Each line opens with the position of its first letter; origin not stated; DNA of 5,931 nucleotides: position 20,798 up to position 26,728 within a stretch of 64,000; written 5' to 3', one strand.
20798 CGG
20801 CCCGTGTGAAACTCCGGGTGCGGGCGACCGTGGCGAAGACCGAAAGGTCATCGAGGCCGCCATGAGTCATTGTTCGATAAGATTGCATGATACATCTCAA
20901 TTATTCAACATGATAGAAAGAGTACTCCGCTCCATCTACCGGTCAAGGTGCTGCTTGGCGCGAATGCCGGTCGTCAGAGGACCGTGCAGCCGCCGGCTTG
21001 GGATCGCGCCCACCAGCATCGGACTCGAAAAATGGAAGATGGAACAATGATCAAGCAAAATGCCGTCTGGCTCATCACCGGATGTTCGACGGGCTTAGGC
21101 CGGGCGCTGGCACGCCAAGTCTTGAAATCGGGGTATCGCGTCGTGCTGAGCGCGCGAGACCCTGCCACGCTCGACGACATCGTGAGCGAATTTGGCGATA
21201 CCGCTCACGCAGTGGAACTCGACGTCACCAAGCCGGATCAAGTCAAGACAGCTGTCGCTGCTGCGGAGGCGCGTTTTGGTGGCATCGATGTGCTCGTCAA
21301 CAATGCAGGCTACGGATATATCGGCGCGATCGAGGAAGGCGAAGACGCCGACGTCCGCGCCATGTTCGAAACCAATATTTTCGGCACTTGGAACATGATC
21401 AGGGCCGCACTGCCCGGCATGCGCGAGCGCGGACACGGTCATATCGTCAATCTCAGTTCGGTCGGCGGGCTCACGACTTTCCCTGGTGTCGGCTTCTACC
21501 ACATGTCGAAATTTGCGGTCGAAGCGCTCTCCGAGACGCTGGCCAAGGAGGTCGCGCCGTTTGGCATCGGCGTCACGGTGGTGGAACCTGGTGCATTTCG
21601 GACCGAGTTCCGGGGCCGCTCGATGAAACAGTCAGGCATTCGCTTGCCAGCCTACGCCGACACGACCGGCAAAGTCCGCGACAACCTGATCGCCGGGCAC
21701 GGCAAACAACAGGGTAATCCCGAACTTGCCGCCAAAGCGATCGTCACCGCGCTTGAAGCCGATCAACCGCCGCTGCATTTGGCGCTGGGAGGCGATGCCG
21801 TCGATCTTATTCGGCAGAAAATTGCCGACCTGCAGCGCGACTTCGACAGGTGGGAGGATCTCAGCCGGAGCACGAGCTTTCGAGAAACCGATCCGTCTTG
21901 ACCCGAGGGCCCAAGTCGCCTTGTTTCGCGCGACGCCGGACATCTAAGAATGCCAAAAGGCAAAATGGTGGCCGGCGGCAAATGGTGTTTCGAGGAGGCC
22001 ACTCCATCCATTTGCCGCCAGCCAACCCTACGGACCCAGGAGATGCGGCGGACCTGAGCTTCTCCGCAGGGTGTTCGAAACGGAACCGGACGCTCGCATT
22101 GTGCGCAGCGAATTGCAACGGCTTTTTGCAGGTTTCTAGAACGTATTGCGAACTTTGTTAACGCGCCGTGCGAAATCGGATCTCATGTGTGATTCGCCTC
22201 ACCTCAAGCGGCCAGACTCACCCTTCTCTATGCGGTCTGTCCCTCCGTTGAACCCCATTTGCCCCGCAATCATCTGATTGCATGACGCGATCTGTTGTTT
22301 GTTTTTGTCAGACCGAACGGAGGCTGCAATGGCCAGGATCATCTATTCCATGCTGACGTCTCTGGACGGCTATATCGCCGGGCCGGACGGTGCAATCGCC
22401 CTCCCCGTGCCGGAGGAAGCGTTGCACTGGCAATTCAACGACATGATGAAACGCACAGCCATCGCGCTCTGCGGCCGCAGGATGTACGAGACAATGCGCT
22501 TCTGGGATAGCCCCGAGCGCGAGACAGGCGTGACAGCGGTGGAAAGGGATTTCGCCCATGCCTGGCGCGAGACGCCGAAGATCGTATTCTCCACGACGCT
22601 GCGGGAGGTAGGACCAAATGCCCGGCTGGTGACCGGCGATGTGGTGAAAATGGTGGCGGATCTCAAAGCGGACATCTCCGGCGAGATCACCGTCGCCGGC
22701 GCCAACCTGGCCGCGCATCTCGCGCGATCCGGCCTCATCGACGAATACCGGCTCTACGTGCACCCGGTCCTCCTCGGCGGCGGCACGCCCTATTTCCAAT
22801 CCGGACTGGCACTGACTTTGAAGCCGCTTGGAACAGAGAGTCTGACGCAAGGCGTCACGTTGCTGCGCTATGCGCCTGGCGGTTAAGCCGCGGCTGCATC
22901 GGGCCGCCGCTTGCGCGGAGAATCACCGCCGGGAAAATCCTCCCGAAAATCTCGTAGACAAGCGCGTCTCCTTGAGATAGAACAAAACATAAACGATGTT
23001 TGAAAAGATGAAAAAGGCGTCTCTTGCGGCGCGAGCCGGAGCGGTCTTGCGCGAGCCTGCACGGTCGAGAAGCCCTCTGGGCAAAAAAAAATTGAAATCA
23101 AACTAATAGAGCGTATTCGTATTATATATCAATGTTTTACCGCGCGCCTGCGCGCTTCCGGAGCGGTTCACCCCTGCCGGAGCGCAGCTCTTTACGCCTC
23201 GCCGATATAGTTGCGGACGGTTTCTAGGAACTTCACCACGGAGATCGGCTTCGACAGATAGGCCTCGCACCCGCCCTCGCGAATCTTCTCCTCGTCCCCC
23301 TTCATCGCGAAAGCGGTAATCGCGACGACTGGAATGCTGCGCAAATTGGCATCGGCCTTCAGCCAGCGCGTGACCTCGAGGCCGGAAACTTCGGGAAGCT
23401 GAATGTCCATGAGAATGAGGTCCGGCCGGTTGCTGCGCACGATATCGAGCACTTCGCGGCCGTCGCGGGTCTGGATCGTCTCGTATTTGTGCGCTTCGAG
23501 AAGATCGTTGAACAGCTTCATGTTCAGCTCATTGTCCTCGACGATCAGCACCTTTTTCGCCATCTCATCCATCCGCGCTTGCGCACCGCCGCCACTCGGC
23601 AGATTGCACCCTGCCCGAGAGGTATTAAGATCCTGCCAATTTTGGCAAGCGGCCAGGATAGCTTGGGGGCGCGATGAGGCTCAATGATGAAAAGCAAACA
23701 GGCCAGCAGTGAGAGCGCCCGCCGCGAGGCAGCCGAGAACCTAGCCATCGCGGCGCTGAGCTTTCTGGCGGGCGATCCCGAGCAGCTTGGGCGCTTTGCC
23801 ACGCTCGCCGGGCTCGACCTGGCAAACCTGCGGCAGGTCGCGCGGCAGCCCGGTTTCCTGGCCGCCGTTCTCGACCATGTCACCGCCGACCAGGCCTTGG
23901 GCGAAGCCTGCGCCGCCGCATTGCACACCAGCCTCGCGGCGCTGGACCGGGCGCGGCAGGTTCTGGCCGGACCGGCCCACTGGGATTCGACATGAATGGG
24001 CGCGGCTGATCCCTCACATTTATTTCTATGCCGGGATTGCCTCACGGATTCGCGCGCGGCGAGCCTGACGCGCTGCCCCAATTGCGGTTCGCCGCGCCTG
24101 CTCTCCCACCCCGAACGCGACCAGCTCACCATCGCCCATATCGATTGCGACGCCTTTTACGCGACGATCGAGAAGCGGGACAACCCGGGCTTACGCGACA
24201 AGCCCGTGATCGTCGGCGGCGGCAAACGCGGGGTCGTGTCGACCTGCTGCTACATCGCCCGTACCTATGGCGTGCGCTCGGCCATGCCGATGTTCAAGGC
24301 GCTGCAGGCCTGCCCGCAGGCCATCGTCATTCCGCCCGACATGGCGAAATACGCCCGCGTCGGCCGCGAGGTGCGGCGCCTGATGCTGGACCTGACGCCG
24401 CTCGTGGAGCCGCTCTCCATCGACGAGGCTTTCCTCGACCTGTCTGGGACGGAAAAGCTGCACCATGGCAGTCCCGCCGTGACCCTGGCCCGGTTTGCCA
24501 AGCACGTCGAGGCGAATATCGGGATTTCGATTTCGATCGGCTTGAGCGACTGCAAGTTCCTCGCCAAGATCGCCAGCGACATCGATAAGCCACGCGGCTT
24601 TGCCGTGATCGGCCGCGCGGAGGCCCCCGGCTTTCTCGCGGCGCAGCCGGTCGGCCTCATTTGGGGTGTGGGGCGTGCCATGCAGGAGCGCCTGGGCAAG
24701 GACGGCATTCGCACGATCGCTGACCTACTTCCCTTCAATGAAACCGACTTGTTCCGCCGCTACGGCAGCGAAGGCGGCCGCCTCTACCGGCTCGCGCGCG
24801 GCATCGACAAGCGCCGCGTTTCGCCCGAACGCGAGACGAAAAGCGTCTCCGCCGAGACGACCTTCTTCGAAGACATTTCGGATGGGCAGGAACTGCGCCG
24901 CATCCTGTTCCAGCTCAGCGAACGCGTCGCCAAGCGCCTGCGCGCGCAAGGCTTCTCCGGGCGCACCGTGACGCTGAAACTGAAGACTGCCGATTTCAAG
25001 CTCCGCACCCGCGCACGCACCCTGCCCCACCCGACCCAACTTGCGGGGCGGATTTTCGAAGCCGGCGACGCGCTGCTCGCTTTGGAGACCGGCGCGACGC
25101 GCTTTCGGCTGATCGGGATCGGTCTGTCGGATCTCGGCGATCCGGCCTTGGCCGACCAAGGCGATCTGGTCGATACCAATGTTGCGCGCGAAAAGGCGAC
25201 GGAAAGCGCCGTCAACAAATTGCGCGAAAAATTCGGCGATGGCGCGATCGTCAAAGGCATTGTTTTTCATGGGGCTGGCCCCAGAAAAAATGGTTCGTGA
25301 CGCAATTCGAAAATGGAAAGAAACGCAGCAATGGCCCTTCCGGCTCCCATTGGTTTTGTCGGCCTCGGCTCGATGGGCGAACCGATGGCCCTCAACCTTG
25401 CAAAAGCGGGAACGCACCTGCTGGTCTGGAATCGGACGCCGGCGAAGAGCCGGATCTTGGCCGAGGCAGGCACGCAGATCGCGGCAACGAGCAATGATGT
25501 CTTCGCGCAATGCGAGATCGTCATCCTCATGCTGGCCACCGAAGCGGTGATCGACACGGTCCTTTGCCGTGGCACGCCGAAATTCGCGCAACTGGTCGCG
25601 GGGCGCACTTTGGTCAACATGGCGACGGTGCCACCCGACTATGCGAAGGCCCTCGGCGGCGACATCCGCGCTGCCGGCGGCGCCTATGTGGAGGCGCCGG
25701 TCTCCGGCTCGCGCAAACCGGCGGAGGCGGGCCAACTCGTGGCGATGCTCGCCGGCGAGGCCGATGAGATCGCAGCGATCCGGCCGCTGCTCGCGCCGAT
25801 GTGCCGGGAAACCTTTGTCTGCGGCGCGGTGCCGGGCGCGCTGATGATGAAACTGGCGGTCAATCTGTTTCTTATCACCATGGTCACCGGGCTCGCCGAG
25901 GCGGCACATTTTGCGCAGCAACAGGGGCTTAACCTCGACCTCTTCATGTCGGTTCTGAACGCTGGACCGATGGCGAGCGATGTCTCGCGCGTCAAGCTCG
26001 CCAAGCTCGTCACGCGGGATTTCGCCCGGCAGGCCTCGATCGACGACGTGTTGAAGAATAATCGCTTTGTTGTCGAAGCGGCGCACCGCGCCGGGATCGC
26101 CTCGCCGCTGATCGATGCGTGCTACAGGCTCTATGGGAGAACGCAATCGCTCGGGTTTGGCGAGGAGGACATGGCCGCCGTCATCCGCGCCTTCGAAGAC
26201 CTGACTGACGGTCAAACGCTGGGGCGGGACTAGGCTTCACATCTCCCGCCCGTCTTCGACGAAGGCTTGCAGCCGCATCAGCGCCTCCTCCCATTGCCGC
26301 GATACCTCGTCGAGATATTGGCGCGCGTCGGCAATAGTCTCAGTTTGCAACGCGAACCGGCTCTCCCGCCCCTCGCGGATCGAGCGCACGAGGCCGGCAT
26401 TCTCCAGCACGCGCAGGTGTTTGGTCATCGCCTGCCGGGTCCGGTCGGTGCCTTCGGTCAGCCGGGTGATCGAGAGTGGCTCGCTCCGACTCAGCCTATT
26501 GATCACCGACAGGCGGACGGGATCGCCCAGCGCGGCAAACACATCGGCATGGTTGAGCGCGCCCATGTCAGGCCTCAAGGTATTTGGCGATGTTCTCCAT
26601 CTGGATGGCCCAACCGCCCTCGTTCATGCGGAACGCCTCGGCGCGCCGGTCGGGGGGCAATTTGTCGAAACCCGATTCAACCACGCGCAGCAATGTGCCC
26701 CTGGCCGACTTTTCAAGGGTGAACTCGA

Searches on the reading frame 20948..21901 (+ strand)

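Call 21: search_protein_families(library=ncbifam, proteins=[window:20948-21901:+], max_evalue=0.00001)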
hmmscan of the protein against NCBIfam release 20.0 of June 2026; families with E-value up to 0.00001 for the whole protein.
window:20948-21901:+ (317 aa): 220 families (the best 25 are shown)
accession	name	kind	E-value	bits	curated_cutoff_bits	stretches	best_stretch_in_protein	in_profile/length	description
NF004824.0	PRK06180.1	subfamily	4.3e-113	377.1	298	1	37-312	3-278/279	oxidoreductase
NF006114.0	PRK08263.1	subfamily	1.1e-88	297.1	290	1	38-312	3-274/280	short chain dehydrogenase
NF005065.0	PRK06482.1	equivalog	3.4e-73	246.4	291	1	40-309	4-272/276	SDR family oxidoreductase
NF004826.0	PRK06182.1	subfamily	4.5e-58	196.7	305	1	36-301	2-267/274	oxidoreductase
NF004823.0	PRK06179.1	subfamily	3.4e-56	190.7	310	1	36-287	3-247/271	oxidoreductase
NF049977.1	KDhSphingRedKdsR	equivalog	1.9e-51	175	400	1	37-282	2-241/267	3-ketodihydrosphingosine reductase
NF005372.1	PRK06914.1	subfamily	5.4e-50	170.2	320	1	39-283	3-253/279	SDR family oxidoreductase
NF005878.0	PRK07825.1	subfamily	8.2e-47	159.8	287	1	38-222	9-192/278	short chain dehydrogenase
NF004284.0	PRK05693.1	equivalog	2.1e-45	155.5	326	1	40-284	3-245/274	SDR family oxidoreductase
NF005559.1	PRK07231.1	subfamily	9e-45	153.1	215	1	38-227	4-196/249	glucose 1-dehydrogenase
NF004825.0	PRK06181.1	equivalog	3.9e-42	144.4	215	1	38-233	6-204/268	SDR family oxidoreductase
NF005594.0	PRK07326.1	equivalog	2.9e-41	141.6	271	1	36-228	4-197/237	SDR family oxidoreductase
NF004649.0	PRK05993.1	equivalog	4.2e-41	141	387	1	39-277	5-247/277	SDR family oxidoreductase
NF006776.0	PRK09291.1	equivalog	8.8e-41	140.2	265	1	42-276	6-233/257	SDR family oxidoreductase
NF004196.0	PRK05650.1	equivalog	2.3e-40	138.4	297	1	42-222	6-189/272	SDR family oxidoreductase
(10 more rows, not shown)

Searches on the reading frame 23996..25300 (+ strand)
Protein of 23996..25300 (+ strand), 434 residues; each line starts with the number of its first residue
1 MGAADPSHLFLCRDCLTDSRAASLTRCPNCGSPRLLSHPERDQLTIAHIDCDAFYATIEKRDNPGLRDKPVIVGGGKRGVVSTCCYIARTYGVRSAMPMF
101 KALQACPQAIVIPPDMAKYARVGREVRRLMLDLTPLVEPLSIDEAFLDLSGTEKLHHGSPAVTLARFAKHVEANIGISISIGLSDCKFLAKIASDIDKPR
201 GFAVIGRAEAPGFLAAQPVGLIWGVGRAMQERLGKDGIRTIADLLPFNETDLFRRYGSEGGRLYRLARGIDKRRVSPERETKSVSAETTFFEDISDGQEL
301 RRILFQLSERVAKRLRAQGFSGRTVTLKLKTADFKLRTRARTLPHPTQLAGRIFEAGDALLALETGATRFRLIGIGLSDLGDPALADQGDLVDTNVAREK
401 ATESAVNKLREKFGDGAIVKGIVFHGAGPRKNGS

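Call 21: search_protein_families(library=ncbifam, proteins=[window:23996-25300:+], max_evalue=0.00001)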
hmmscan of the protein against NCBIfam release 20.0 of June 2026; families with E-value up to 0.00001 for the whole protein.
window:23996-25300:+ (434 aa): 10 families
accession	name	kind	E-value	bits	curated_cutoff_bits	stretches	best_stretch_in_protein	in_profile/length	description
NF002751.0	PRK02794.1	equivalog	2.1e-204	679.2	371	1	10-426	6-420/425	DNA polymerase IV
NF002882.0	PRK03348.1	equivalog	1.3e-103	347.3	389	1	43-397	4-358/461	DNA polymerase IV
NF002677.0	PRK02406.1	equivalog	5.2e-103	344.9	256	1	45-380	7-343/357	DNA polymerase IV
NF003015.0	PRK03858.1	subfamily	1.2e-95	321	367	1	43-424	6-386/399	DNA polymerase IV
NF010731.0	PRK14133.1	equivalog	1.1e-91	307.7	362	1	45-383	4-339/352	DNA polymerase IV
NF002848.0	PRK03103.1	subfamily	3.3e-84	282.7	381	1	45-429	5-397/410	DNA polymerase IV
NF002492.0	PRK01810.1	equivalog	1.3e-78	264.6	399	1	45-422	11-393/412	DNA polymerase IV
NF002883.0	PRK03352.1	equivalog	2.3e-63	214.5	330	1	46-377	7-339/347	DNA polymerase IV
NF002292.0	PRK01216.1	equivalog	1.7e-33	116.1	339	1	46-379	3-338/351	DNA polymerase IV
NF002955.0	PRK03609.1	subfamily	2.8e-32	112.2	431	1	47-416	3-387/422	translesion error-prone DNA polymerase V subunit UmuC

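Call 22: find_related_loci(query=window:23996-25300:+, collection=genome_contigs, flank=10000)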
Query window:23996-25300:+ (434 aa) in genome_contigs; peptide patterns used: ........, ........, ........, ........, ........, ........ (x = any residue, [..] = any of these).
600 stretches matched a pattern (row limit reached: there are more); 584 encode a relative of the query (tblastn E <= 1e-3); the best 80 are kept; 80 distinct loci.
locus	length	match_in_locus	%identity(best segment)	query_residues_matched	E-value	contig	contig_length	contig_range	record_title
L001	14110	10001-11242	68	11-424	0e+0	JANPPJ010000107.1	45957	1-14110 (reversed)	MAG: Hyphomicrobiales bacterium isolate VAR_83_metabat_342 VAR_83_k141_2072624, whole genome shotgun sequence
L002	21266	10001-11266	67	9-432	0e+0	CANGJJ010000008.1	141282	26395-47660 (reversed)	MAG: Beijerinckiaceae bacterium isolate Jr-28jun17-167 genome assembly, contig: Jr-28jun17-C111, whole genome shotgun se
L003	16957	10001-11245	69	11-424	0e+0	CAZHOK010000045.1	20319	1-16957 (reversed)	MAG TPA_asm: uncultured Beijerinckia sp. isolate SRP193358_co1_95 genome assembly, contig: NODE_6502_length_20319_cov_4.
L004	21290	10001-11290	67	2-431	0e+0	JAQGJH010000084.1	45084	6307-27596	MAG: Hyphomicrobiales bacterium isolate RYN_480 scaffold_2144642, whole genome shotgun sequence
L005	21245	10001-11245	67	9-424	0e+0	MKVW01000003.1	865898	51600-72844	MAG: Rhizobiales bacterium 62-17 SCNpilot_cont_300_bf_scaffold_139, whole genome shotgun sequence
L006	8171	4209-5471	67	9-431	0e+0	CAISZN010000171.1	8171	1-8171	MAG: uncultured Rhizobiales bacterium isolate Umea2_bin-2380 genome assembly, contig: bin-2380:171/695, whole genome sho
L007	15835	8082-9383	66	1-434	0e+0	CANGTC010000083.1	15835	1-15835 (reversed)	MAG: Beijerinckiaceae bacterium isolate Jr-7aug17-61 genome assembly, contig: Jr-7aug17-C6025, whole genome shotgun sequ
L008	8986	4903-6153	67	9-424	0e+0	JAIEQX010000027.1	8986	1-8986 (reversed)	MAG: Beijerinckiaceae bacterium isolate co.spades.METABAT.1kb_041 c_000000424049, whole genome shotgun sequence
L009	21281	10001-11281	66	11-431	1e-180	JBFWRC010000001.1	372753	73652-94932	MAG: Beijerinckiaceae bacterium isolate CA_2019_TPBF_198 NODE_232_length_372753_cov_5.903053_TPBF, whole genome shotgun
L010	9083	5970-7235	65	10-426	1e-177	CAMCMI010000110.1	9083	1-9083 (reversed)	MAG: Rhizobium sp. Q54 isolate MsE-30apr19-218 genome assembly, contig: MsE-30apr19-C13475, whole genome shotgun sequenc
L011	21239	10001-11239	67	11-422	1e-175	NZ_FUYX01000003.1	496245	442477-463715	Bosea thiooxidans strain DSM 9653, whole genome shotgun sequence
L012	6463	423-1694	64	1-428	2e-176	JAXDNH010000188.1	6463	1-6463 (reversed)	MAG: Methylobacteriaceae bacterium isolate BP_660 scaffold_974569, whole genome shotgun sequence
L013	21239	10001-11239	64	11-424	3e-174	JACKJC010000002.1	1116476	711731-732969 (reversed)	MAG: Methylobacteriaceae bacterium isolate HK-STAS-PROT-29 HK-STAS-PROT-29_2, whole genome shotgun sequence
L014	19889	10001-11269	65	1-422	5e-174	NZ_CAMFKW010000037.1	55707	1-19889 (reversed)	MAG: uncultured Bosea sp. isolate SRR12456161_bin.5_metaWRAP_v1.3_MAG ERZ12289963.289, whole genome shotgun sequence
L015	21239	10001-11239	65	11-424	1e-173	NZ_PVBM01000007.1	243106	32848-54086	Neorhizobium huautlense strain DSM 21817 NODE_7_length_243106_cov_43.2491, whole genome shotgun sequence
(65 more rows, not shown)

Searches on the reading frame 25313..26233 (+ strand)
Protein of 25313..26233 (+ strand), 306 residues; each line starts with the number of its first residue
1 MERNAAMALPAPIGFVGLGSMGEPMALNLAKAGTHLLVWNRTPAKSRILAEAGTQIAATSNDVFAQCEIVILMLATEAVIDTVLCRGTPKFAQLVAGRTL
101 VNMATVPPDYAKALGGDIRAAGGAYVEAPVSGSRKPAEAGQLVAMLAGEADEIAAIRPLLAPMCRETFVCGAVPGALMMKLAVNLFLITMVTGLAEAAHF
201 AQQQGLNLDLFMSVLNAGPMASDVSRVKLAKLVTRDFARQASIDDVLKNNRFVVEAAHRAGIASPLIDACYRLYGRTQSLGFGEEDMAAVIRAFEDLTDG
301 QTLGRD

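Call 21: search_protein_families(library=ncbifam, proteins=[window:25313-26233:+], max_evalue=0.00001)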
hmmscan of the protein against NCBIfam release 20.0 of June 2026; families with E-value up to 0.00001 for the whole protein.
window:25313-26233:+ (306 aa): 10 families
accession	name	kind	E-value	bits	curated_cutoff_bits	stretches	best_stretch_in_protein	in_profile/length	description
TIGR01505.1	tartro_sem_red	equivalog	4.3e-42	144.3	340.75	1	13-299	2-288/291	2-hydroxy-3-oxopropionate reductase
NF008592.0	PRK11559.1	equivalog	1.5e-39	136.1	397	1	13-298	5-290/296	2-hydroxy-3-oxopropionate reductase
TIGR01692.1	HIBADH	equivalog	4.2e-39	134.6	291.6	1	15-293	1-286/288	3-hydroxyisobutyrate dehydrogenase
NF043037.1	ThreonDh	equivalog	1.7e-38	132.8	350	1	13-297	5-290/297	L-threonate dehydrogenase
NF012005.0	PRK15461.1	equivalog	1e-33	116.8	348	1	12-292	3-284/298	sulfolactaldehyde 3-reductase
NF011633.0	PRK15059.1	equivalog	7.5e-27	94.3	451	1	13-298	3-287/292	2-hydroxy-3-oxopropionate reductase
NF007161.0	PRK09599.1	subfamily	1.6e-10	40.8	271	1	13-269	3-267/302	NADP-dependent phosphogluconate dehydrogenase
NF006765.0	PRK09287.1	equivalog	1.1e-07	31.2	413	1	12-162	5-159/476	NADP-dependent phosphogluconate dehydrogenase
TIGR00873.1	gnd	equivalog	1.5e-07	30.6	426.7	1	13-162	2-155/467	decarboxylating NADP(+)-dependent phosphogluconate dehydrogenase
TIGR00872.1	gnd_rel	equivalog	1.8e-06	27.4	297.2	1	13-270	3-265/299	phosphogluconate dehydrogenase (NAD(+)-dependent, decarboxylating)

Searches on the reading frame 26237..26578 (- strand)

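Call 11: search_protein_families(library=pfam, proteins=[window:26237-26578:-], max_evalue=0.1)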
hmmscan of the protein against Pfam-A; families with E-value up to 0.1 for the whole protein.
window:26237-26578:- (113 aa): 17 families
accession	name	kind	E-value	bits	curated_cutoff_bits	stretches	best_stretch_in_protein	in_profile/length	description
PF12840.13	HTH_20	-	4.5e-11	43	27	1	17-66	1-50/51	Helix-turn-helix domain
PF25212.1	HVO_A0114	-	2e-06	28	27.6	1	19-80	21-82/84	HVO_A0114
PF12802.13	MarR_2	-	2.4e-06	28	27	1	22-70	7-56/61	MarR family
PF01022.26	HTH_5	-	7e-06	26.3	22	1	19-66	1-47/47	Bacterial regulatory protein, arsR family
PF01047.28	MarR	-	0.00028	21.1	24.6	1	22-68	5-51/59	MarR family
PF24038.1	DUF7347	-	0.0011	19.6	27.6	1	11-60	2-54/77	Domain of unknown function (DUF7347)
PF02082.26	Rrf2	-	0.0018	18.9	30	1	24-77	13-65/132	Iron-dependent Transcriptional regulator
PF21248.3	SoFic-like_C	-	0.0032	18.1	27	1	37-75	33-71/76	Protein adenylyltransferase SoFic-like, C-terminal domain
PF13412.12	HTH_24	-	0.0037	17.2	21.9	1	20-65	3-48/48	Winged helix-turn-helix DNA-binding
PF25213.1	HVO_A0261_N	-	0.011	16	35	1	19-67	10-57/86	HVO_A0261 N-terminal domain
PF13601.12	HTH_34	-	0.02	15.5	27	1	21-65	1-45/80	Winged helix DNA-binding domain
PF12867.12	DinB_2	-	0.026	15.4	24.8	1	52-105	36-92/128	DinB superfamily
PF13463.12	HTH_27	-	0.031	15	22.2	0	24-76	7-63/68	Winged helix DNA-binding domain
PF24037.1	DUF7346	-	0.047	14.2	28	1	13-81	63-130/139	Family of unknown function (DUF7346)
PF08279.18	HTH_11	-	0.076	13.3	25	0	23-63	3-45/55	HTH domain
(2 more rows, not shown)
